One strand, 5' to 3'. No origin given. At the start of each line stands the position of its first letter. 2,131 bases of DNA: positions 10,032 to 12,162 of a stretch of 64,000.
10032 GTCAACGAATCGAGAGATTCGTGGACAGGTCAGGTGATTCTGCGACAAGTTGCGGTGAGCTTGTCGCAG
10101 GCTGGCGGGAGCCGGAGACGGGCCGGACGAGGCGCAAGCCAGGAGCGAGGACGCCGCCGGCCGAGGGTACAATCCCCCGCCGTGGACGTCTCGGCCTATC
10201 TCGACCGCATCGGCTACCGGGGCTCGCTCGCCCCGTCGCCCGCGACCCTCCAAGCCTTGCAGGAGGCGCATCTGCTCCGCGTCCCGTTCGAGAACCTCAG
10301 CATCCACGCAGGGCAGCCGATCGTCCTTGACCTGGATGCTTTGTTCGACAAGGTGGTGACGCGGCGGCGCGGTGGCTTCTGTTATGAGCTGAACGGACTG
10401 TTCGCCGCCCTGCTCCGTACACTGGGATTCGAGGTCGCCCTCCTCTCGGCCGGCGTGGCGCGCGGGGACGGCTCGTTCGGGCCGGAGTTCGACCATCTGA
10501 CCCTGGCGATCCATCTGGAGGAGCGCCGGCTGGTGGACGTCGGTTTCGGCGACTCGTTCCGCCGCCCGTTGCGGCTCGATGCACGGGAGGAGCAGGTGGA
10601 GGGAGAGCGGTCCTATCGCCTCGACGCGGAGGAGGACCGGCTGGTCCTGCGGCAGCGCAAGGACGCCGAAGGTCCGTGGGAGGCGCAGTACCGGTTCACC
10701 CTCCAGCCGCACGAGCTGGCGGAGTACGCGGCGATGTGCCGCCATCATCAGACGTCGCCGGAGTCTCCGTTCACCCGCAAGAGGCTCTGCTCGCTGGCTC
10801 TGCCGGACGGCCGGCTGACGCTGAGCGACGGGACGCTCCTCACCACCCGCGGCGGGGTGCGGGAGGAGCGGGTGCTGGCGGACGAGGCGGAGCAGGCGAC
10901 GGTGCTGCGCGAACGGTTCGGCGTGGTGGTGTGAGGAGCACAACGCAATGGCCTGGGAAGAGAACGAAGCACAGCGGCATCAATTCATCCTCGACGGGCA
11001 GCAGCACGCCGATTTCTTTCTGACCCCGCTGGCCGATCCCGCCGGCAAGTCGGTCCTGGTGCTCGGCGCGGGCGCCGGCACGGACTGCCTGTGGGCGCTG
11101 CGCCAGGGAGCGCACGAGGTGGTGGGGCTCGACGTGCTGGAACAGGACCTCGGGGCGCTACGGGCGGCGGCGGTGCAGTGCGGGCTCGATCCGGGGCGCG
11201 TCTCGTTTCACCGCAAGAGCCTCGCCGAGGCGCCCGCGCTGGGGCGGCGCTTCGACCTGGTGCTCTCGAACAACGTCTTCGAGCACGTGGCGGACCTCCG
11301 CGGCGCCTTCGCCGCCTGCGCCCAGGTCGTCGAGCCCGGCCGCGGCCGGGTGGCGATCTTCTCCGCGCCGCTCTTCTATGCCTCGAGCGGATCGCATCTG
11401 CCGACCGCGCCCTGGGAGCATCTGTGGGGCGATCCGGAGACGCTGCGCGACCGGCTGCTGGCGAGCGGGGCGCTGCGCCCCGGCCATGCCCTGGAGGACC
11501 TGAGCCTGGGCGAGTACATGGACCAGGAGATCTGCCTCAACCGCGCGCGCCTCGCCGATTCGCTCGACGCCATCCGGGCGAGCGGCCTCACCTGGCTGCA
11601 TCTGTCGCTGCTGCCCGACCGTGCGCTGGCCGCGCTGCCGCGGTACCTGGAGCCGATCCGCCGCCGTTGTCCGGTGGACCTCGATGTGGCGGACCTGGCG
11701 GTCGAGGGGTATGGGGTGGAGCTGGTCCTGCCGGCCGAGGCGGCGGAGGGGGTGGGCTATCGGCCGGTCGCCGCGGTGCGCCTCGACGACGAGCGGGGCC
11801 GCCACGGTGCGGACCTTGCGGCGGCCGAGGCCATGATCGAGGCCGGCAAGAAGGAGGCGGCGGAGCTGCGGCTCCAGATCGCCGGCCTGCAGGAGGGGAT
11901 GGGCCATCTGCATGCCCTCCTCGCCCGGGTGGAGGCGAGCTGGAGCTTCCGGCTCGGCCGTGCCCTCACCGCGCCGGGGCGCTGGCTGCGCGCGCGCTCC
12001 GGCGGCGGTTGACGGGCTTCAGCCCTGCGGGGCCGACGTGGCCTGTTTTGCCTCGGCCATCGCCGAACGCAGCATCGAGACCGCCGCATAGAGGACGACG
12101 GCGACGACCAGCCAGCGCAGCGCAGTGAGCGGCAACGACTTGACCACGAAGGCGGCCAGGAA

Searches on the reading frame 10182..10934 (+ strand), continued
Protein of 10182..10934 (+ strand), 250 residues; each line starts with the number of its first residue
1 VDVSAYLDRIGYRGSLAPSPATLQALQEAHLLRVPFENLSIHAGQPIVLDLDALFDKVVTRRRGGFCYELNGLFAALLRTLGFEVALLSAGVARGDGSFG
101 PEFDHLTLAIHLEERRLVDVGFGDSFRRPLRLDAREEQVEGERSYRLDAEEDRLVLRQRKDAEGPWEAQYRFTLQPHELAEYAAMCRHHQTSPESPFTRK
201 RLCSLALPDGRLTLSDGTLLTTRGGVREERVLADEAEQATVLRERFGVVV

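Call 46: find_encoding_contigs(protein=P0004, flank=4000, max_places=2)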
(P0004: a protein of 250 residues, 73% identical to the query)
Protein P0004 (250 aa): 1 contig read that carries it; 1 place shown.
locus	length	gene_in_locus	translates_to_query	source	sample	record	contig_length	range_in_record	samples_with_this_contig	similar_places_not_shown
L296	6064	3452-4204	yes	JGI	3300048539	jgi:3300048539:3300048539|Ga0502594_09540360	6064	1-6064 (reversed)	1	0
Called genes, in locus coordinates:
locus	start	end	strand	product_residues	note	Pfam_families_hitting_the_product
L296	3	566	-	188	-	?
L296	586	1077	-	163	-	-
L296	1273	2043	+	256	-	PF05685:Uma2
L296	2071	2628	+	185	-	-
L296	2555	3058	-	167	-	PF14317:YcxB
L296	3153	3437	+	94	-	-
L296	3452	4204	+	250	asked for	PF00797:Acetyltransf_2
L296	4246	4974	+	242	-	PF02517:Rce1-like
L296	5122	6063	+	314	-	?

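Call 47: find_encoding_contigs(protein=P0013, flank=4000, max_places=2)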
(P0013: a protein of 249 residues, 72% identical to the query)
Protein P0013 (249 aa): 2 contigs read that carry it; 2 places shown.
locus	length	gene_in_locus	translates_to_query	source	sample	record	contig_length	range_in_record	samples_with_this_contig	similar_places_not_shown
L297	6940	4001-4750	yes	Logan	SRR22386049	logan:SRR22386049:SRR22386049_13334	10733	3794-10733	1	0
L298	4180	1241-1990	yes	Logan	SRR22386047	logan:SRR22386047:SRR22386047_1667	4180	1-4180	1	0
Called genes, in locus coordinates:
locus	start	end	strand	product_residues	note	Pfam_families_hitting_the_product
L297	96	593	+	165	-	-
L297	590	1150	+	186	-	PF13521:AAA_28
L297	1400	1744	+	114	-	PF00581:Rhodanese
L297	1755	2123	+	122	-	PF00903:Glyoxalase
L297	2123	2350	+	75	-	-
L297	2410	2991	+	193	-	PF12867:DinB_2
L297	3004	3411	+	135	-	-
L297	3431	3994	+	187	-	PF14534:DUF4440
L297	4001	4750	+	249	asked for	PF00797:Acetyltransf_2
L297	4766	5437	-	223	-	PF12796:Ank_2, PF00023:Ank (faint), PF13606:Ank_3 (faint), PF13637:Ank_4 (faint), PF13857:Ank_5 (faint), PF12796:Ank_2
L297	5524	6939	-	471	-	?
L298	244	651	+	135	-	-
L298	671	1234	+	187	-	PF14534:DUF4440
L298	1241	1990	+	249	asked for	PF00797:Acetyltransf_2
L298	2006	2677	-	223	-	PF12796:Ank_2, PF00023:Ank (faint), PF13606:Ank_3 (faint), PF13637:Ank_4 (faint), PF13857:Ank_5 (faint), PF12796:Ank_2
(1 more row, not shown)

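Call 59: search_protein_families(library=pfam, proteins=[L001:541-1623:+, L001:2913-3518:+, L001:2649-3596:-, L001:3620-3898:+, L001:4083-4547:-, L001:4768-5652:-, L001:5649-7265:-, L001:7262-7807:-], max_evalue=0.01)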
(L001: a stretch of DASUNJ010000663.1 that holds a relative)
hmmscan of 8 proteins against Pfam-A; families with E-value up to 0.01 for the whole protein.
L001:541-1623:+ (360 aa): 2 families
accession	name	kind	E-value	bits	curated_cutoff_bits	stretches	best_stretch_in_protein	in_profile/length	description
PF02016.21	Peptidase_S66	-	2.4e-39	134.7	25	1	57-174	1-121/121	LD-carboxypeptidase N-terminal domain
PF17676.7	Peptidase_S66C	-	5.6e-38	130.7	23.7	1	228-344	1-120/120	LD-carboxypeptidase C-terminal domain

L001:2913-3518:+ (201 aa): 0 families

L001:2649-3596:- (315 aa): 0 families

L001:3620-3898:+ (92 aa): 2 families
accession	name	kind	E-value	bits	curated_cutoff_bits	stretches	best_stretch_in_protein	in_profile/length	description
PF01402.27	RHH_1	-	3.3e-05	24.1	20.5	1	9-42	5-38/39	Ribbon-helix-helix protein, copG family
PF07704.17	PSK_trans_fac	-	0.0011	20.3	28.3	1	13-64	9-62/82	Rv0623-like transcription factor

L001:4083-4547:- (154 aa): 2 families
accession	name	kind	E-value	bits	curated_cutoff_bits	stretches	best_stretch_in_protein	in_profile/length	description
PF09970.15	DUF2204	-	1.8e-07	31.4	20.3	1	3-151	2-150/181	Nucleotidyl transferase of unknown function (DUF2204)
PF19502.5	DUF6036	-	2.9e-05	24.4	23.6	1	18-144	20-117/164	Nucleotidyltransferase of unknown function (DUF6036)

L001:4768-5652:- (294 aa): 0 families

L001:5649-7265:- (538 aa): 8 families
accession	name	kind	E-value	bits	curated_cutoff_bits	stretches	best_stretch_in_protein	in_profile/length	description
PF13304.12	AAA_21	-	2e-24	87.7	27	2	255-401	166-303/304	AAA domain, putative AbiEii toxin, Type IV TA system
PF13175.12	AAA_15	-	1.2e-14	55.2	32.1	1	1-50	1-48/374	AAA ATPase domain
PF02463.25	SMC_N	-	3.8e-11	43.3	40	1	3-46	2-45/220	RecF/RecN/SMC N terminal domain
PF11398.14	DUF2813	-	2.4e-08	34.2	21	1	1-50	1-47/372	Protein of unknown function (DUF2813)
PF13476.12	AAA_23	-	2.1e-07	32.2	27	1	5-48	1-42/201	AAA domain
PF00005.33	ABC_tran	-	1.2e-06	29.6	25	0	17-46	4-32/137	ABC transporter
PF13514.12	AAA_27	-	2e-05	24.7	22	1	1-77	1-74/206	AAA domain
PF13555.12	AAA_29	-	8.9e-05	22.6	27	1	13-49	11-46/61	P-loop containing region of AAA domain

L001:7262-7807:- (181 aa): 0 families

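Call 68: find_encoding_contigs(protein=P0090, flank=5000, max_places=3)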
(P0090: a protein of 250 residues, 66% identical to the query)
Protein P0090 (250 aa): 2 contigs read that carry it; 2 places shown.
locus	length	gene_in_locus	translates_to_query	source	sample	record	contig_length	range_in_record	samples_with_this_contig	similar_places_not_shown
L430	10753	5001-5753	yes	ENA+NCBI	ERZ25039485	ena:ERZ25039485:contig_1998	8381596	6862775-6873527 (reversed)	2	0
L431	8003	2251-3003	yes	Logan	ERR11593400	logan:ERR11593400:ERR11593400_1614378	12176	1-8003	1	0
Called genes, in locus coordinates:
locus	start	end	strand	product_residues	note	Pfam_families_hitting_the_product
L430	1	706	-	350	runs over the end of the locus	PF02547:Queuosine_synth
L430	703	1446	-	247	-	PF00106:adh_short, PF08659:KR, PF13561:adh_short_C2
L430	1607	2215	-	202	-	PF00072:Response_reg, PF00196:GerE, PF08281:Sigma70_r4_2 (faint)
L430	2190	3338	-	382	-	PF13185:GAF_2, PF07730:HisKA_3, PF02518:HATPase_c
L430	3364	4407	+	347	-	PF02016:Peptidase_S66, PF17676:Peptidase_S66C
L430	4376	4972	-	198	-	-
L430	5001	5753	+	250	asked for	PF00797:Acetyltransf_2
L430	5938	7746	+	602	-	PF03160:Calx-beta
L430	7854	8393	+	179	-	PF04307:YdjM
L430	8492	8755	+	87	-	PF01402:RHH_1 (weak)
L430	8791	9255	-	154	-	PF09970:DUF2204, PF19502:DUF6036 (weak)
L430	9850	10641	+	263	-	PF07505:DUF5131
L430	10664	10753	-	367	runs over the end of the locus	PF22560:GMT-wHTH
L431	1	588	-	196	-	?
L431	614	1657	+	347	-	PF02016:Peptidase_S66, PF17676:Peptidase_S66C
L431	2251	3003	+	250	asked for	PF00797:Acetyltransf_2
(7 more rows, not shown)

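Call 69: find_encoding_contigs(protein=P0094, flank=5000, max_places=3)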
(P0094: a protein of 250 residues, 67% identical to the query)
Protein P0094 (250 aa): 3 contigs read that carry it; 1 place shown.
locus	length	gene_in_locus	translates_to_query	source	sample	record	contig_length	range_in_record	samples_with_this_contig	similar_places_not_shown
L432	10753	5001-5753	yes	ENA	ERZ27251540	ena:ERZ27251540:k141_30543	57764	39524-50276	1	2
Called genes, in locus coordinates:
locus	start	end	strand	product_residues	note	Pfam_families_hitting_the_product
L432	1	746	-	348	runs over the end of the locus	PF02547:Queuosine_synth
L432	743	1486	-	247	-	PF00106:adh_short, PF08659:KR, PF13561:adh_short_C2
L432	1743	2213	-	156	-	PF00072:Response_reg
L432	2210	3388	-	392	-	PF13185:GAF_2 (weak), PF07730:HisKA_3, PF13581:HATPase_c_2 (weak), PF02518:HATPase_c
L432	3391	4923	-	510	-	PF01663:Phosphodiest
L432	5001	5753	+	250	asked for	PF00797:Acetyltransf_2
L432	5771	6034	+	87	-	PF01402:RHH_1 (weak)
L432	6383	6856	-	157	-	-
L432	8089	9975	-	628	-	-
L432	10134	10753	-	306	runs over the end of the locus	PF02567:PhzC-PhzF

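Call 70: find_encoding_contigs(protein=P0070, flank=5000, max_places=3)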
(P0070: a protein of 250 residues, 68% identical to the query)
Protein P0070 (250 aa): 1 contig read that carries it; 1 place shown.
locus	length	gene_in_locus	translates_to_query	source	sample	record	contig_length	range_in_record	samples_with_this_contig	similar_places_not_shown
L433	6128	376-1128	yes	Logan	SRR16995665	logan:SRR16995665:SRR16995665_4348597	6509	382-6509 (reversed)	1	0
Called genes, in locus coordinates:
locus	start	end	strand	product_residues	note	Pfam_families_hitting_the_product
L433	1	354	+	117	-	?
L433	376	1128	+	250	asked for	PF00797:Acetyltransf_2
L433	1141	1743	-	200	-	-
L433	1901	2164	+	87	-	-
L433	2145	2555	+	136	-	PF01850:PIN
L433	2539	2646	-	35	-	-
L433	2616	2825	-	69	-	-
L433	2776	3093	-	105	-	-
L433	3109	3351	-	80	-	-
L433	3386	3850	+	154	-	-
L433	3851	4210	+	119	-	-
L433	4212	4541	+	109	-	-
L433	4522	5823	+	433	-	PF06508:QueC (faint)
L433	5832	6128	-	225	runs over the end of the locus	?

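Call 76: search_protein_families(library=pfam, proteins=[L230:526-1305:+, L230:2086-2637:+, L230:3559-4185:+, L230:4273-4758:+, L005:1981-3342:+, L005:4138-4788:+, L005:5852-6268:+, L230:47-472:+, L289:2668-4749:-, L001:1618-2238:-], max_evalue=0.01)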
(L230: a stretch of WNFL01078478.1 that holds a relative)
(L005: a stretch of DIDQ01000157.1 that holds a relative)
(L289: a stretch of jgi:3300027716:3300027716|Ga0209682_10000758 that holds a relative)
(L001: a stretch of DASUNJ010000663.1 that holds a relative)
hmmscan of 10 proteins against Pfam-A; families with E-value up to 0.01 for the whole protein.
L230:526-1305:+ (259 aa): 5 families
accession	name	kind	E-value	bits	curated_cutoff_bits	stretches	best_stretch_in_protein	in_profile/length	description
PF16403.11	Bact_surface_Ig-like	-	9.6e-16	58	27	1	1-61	9-71/71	Bacterial surface protein, Ig-like domain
PF02494.22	HYR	-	1.6e-14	54.4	21.7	1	62-143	1-81/81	HYR domain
PF17963.7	Big_9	-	0.00069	20.9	23.6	0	21-61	45-88/89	Bacterial Ig domain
PF18981.6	InlK_D3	-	0.0022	18.5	25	0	13-61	27-73/75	Internalin K domain (D3/D4)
PF07523.18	Big_3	-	0.0068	17.1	21.2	1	26-61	37-68/68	Bacterial Ig-like domain (group 3)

L230:2086-2637:+ (183 aa): 4 families
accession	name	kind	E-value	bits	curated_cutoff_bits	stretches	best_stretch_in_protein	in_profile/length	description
PF13453.11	Zn_ribbon_TFIIB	-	9e-19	67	22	2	69-111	1-40/41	Transcription factor zinc-finger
PF04981.18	NMD3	-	4.5e-06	26.8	24.9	1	70-126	16-69/243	NMD3 family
PF15777.11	Anti-TRAP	-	0.0059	17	32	0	2-31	12-39/59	Tryptophan RNA-binding attenuator protein inhibitory protein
PF22191.2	IBR_1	-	0.0083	16.4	27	0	68-78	4-14/47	IBR domain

L230:3559-4185:+ (208 aa): 21 families
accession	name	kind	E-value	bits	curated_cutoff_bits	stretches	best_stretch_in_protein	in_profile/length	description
PF08241.18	Methyltransf_11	-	1.2e-27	96.8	21.2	1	42-136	1-95/95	Methyltransferase domain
PF13649.12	Methyltransf_25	-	1.6e-25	90.1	27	1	41-132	1-97/97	Methyltransferase domain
PF13847.12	Methyltransf_31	-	2e-24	86.3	27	1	39-140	5-113/145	Methyltransferase domain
PF13489.12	Methyltransf_23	-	5.4e-20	72.2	27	1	18-153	3-124/164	Methyltransferase domain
PF08242.18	Methyltransf_12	-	2.8e-19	70.1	30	1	42-134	1-98/98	Methyltransferase domain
PF01209.24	Ubie_methyltran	-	2.5e-14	53.7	20.1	1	29-139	39-154/233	ubiE/COQ5 methyltransferase family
PF05175.20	MTS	-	4.8e-08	33.3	23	1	31-136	25-138/170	Methyltransferase small domain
PF05401.17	NodS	-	5.1e-08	33.4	24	1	31-119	37-124/201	Nodulation protein S (NodS)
PF05219.18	DREV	-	1.4e-07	31.3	26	1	34-161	91-212/265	DREV methyltransferase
PF03848.20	TehB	-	2.3e-06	27.6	20.4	1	19-113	14-107/193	Tellurite resistance protein TehB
PF05891.18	Methyltransf_PK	-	2.9e-06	27.4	27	1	26-138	44-161/218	AdoMet dependent proline di-methyltransferase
PF01728.25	FtsJ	-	1.4e-05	25.5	24.1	1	35-158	20-158/181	FtsJ-like methyltransferase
PF01135.25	PCMT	-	2e-05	24.9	20.3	1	31-96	67-138/210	Protein-L-isoaspartate(D-aspartate) O-methyltransferase (PCMT)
PF06325.19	PrmA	-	2.9e-05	24.1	22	1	37-137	161-259/296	Ribosomal protein L11 methyltransferase (PrmA)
PF05148.21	Methyltransf_8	-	4.5e-05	23.9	27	1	37-140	72-160/219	Hypothetical methyltransferase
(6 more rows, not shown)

L230:4273-4758:+ (161 aa): 0 families

L005:1981-3342:+ (453 aa): 2 families
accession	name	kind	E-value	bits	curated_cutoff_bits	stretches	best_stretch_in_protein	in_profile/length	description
PF03160.20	Calx-beta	-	1.2e-14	54.8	27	1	235-337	15-117/119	Calx-beta domain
PF13205.12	Big_5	-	1.9e-13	51.5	23.6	1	349-451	7-105/105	Bacterial Ig-like domain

L005:4138-4788:+ (216 aa): 3 families
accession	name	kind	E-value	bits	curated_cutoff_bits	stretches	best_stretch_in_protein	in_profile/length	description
PF04191.18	PEMT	-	2.3e-09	38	25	1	105-202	3-103/105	Phospholipid methyltransferase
PF04140.19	ICMT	-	1.5e-05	25.8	24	1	112-195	5-89/95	Isoprenylcysteine carboxyl methyltransferase (ICMT) family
PF06966.17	DUF1295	-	0.00075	19.5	20.4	1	102-212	118-235/235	Protein of unknown function (DUF1295)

L005:5852-6268:+ (138 aa): 1 family
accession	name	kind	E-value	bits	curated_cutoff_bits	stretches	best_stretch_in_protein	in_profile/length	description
PF04014.23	MazE_antitoxin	-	1.8e-10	41.1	24.7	1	63-105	1-44/48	Antidote-toxin recognition MazE, bacterial antitoxin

L230:47-472:+ (141 aa): 6 families
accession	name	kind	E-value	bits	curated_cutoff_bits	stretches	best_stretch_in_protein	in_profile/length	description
PF01436.27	NHL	-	1.1e-17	63.5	20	2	40-67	1-28/28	NHL repeat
PF17170.10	DUF5128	-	1.8e-06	27.9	22.9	1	5-68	54-118/321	6-bladed beta-propeller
PF22352.2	K319L-like_PKD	-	4e-05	24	27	1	77-117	1-39/84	K319L-like, PKD domain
PF18911.6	PKD_4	-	8.9e-05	22.9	27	1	71-117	2-45/85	PKD domain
PF25021.1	TEN_NHL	-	0.0016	17.9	27.1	0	36-66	325-355/357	Teneurin NHL domain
PF08450.18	SGL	-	0.0022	18.1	26.3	1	6-68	147-211/246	SMP-30/Gluconolactonase/LRE-like region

L289:2668-4749:- (693 aa): 0 families

L001:1618-2238:- (206 aa): 0 families

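Call 91: search_protein_families(library=ncbifam, proteins=[window:10182-10931:+], max_evalue=0.001)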
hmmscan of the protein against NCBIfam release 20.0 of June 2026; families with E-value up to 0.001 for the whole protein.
window:10182-10931:+ (250 aa): 1 family
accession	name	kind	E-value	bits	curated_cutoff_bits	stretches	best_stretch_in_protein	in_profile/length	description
NF011621.0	PRK15047.1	equivalog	2.3e-33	115.7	493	1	4-249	6-253/281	N-hydroxyarylamine O-acetyltransferase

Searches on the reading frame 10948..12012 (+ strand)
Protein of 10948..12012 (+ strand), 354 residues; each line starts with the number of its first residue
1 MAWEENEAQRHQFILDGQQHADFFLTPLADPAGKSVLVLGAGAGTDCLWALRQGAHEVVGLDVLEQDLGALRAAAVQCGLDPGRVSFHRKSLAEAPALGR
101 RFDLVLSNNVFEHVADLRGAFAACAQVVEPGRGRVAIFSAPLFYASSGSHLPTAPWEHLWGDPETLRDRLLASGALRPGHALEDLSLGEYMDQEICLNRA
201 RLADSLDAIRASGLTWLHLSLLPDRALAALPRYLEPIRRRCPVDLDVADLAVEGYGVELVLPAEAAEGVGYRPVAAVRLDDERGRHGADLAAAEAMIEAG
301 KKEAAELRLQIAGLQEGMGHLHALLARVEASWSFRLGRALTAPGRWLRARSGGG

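Call 8: search_protein_families(library=pfam, proteins=[window:10948-12012:+], max_evalue=0.01)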
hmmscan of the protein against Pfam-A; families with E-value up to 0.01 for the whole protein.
window:10948-12012:+ (354 aa): 5 families
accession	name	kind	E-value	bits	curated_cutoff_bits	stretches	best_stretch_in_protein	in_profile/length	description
PF13649.12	Methyltransf_25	-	7.3e-14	52.7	27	1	36-131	1-96/97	Methyltransferase domain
PF08241.18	Methyltransf_11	-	3e-12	47.5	21.2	1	38-131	2-90/95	Methyltransferase domain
PF13489.12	Methyltransf_23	-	3.2e-10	40.4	27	1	28-141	16-119/164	Methyltransferase domain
PF08242.18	Methyltransf_12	-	6.9e-10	40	30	1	37-131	1-95/98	Methyltransferase domain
PF13847.12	Methyltransf_31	-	4.3e-08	33.4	27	1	33-131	4-104/145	Methyltransferase domain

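Call 60: find_related_loci(query=window:10948-12009:+, collection=genome_contigs, flank=3000)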
Query window:10948-12009:+ (354 aa) in genome_contigs; peptide patterns used: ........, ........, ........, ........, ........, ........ (x = any residue, [..] = any of these).
152 stretches matched a pattern; 11 encode a relative of the query (tblastn E <= 1e-3); 11 distinct loci.
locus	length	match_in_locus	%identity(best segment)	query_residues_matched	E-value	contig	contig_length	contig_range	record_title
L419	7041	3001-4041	69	6-351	6e-145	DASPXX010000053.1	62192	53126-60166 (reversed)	MAG TPA_asm: Thermoanaerobaculia bacterium isolate SMAG_U11578 k141_1784038, whole genome shotgun sequence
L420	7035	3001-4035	64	5-350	5e-134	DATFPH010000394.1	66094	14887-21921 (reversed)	MAG TPA_asm: Thermoanaerobaculia bacterium isolate SMAG_U9298 k141_158673, whole genome shotgun sequence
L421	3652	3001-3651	78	5-221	4e-108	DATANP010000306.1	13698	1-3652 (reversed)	MAG TPA_asm: Thermoanaerobaculia bacterium isolate SMAG_U7022 k141_351285, whole genome shotgun sequence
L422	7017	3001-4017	51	3-348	2e-92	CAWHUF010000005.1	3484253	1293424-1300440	MAG: uncultured Acidobacteriota bacterium isolate MFD03066.bin.1.255 genome assembly, contig: contig_19633, whole genome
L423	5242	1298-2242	47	10-350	6e-83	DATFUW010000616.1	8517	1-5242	MAG TPA_asm: Thermoanaerobaculia bacterium isolate SMAG_U9447 k141_75327, whole genome shotgun sequence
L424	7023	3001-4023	49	4-341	6e-81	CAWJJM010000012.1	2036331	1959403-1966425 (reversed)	MAG: uncultured Acidobacteriota bacterium isolate MFD05684.bin.2.274 genome assembly, contig: contig_91, whole genome sh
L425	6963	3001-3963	47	7-349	7e-79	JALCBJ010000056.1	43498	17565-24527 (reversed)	MAG: Thermoanaerobaculia bacterium isolate IB1_shallow_metabat_bins_2.tsv.009 NODE_177_length_43498_cov_19.605943, whole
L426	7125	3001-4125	47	4-348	1e-78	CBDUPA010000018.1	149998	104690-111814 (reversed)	MAG TPA_asm: uncultured bacterium isolate SRR22808130_concoct_95 genome assembly, contig: ERZ25043460.34, whole genome s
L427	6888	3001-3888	39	6-319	5e-52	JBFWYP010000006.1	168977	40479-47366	MAG: Thermoanaerobaculia bacterium isolate CA_2019_TPBS_167 NODE_806_length_168977_cov_6.104270_TPBS, whole genome shotg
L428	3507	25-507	50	97-265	3e-46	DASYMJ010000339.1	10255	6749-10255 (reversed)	MAG TPA_asm: Thermoanaerobaculia bacterium isolate SMAG_U4372 k141_1226313, whole genome shotgun sequence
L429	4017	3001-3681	33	12-259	1e-36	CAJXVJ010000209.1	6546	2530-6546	MAG TPA_asm: uncultured Alcanivoracaceae bacterium isolate SRR3933267_bin.9_MetaBAT_v2.12.1_MAG genome assembly, contig:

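Call 91: search_protein_families(library=ncbifam, proteins=[window:10948-12009:+], max_evalue=0.001)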
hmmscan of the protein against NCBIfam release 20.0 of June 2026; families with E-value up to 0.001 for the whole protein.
window:10948-12009:+ (354 aa): 9 families
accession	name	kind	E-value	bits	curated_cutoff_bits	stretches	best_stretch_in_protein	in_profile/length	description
TIGR01983.1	UbiG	equivalog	5.3e-10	39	102.95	1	29-135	46-149/228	bifunctional 2-polyprenyl-6-hydroxyphenol methylase/3-demethylubiquinol 3-O-methyltransferase UbiG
NF041537.1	ArsM_AhpD_UU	exception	5.7e-10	38.5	510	1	32-136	76-179/345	arsenite methyltransferase/AhpD domain selenoprotein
NF008823.0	PRK11873.1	subfamily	2.5e-09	37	263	1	32-137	77-181/272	arsenite methyltransferase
NF047649.1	MTase_UXPK_star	exception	1.9e-08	33.7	460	1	32-135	77-179/283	methyltransferase/UXPK-star double selenoprotein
TIGR04290.1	meth_Rta_06860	hypoth_equivalog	5e-08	32.7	300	1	30-114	47-128/226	TIGR04290 family methyltransferase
NF041536.1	ArsM_DUF2284_UU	exception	1.7e-06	26.6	575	1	32-135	76-178/459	arsenite methyltransferase/DUF2284 domain selenoprotein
TIGR02072.1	BioC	equivalog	3.6e-06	27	184.95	1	34-131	36-127/244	malonyl-ACP O-methyltransferase BioC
NF045667.1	MTase_DVU1556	equivalog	8.5e-05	22.1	155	1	31-131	21-114/213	DVU_1556 family methyltransferase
NF043040.1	corrin_prot_MT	hypoth_equivalog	0.00019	21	180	1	32-131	41-142/216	corrinoid protein-associated methyltransferase CpaM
